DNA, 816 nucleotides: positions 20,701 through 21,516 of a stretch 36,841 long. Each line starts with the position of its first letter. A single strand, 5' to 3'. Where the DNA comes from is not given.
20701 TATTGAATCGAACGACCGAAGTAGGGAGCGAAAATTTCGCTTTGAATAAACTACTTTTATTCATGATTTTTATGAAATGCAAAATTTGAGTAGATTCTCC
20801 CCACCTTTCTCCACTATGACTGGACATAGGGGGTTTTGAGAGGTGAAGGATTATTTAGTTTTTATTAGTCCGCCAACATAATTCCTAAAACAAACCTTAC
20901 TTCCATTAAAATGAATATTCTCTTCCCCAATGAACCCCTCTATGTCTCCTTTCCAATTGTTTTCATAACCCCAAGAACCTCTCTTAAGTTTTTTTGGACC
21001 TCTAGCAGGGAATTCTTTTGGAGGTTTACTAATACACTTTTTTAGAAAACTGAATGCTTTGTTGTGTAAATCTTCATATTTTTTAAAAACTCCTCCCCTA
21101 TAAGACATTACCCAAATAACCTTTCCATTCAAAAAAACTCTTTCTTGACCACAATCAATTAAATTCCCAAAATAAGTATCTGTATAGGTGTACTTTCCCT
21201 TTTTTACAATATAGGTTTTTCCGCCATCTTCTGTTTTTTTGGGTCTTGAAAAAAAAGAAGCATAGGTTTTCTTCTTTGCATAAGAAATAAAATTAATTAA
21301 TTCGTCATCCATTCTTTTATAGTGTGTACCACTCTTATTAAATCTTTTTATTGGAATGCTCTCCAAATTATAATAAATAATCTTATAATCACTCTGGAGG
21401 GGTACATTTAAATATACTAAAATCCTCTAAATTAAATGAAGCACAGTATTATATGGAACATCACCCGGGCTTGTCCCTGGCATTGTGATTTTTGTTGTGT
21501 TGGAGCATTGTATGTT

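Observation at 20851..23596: Two radical-SAM enzymes bracketed by two DUF5680-like paralogs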

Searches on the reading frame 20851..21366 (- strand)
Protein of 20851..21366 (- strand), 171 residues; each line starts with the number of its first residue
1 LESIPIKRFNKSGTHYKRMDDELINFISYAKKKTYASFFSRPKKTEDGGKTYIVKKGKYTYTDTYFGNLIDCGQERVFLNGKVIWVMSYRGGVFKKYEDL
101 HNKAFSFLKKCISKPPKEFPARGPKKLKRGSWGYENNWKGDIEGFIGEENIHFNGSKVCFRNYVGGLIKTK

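Call 4: search_protein_families(library=pfam, proteins=[window:20851-21366:-], max_evalue=1)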
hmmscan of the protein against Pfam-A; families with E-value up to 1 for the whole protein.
window:20851-21366:- (171 aa): 1 family
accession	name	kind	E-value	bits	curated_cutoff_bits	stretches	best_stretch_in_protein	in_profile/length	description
PF18931.5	DUF5680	-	8.1e-23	81.3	25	1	63-168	1-104/104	Domain of unknown function (DUF5680)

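Call 5: search_protein_families(library=ncbifam, proteins=[window:20851-21366:-], max_evalue=1)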
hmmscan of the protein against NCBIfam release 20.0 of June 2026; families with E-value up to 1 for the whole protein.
window:20851-21366:- (171 aa): 0 families

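Call 6: search_protein_families(library=padloc, proteins=[window:20851-21366:-], max_evalue=1)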
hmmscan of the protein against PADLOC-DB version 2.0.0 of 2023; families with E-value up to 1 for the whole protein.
window:20851-21366:- (171 aa): 0 families

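Call 74: search_protein_families(library=phrogs, proteins=[window:20851-21312:-], max_evalue=0.01)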
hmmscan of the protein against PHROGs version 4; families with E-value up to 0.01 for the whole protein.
window:20851-21312:- (153 aa): 0 families
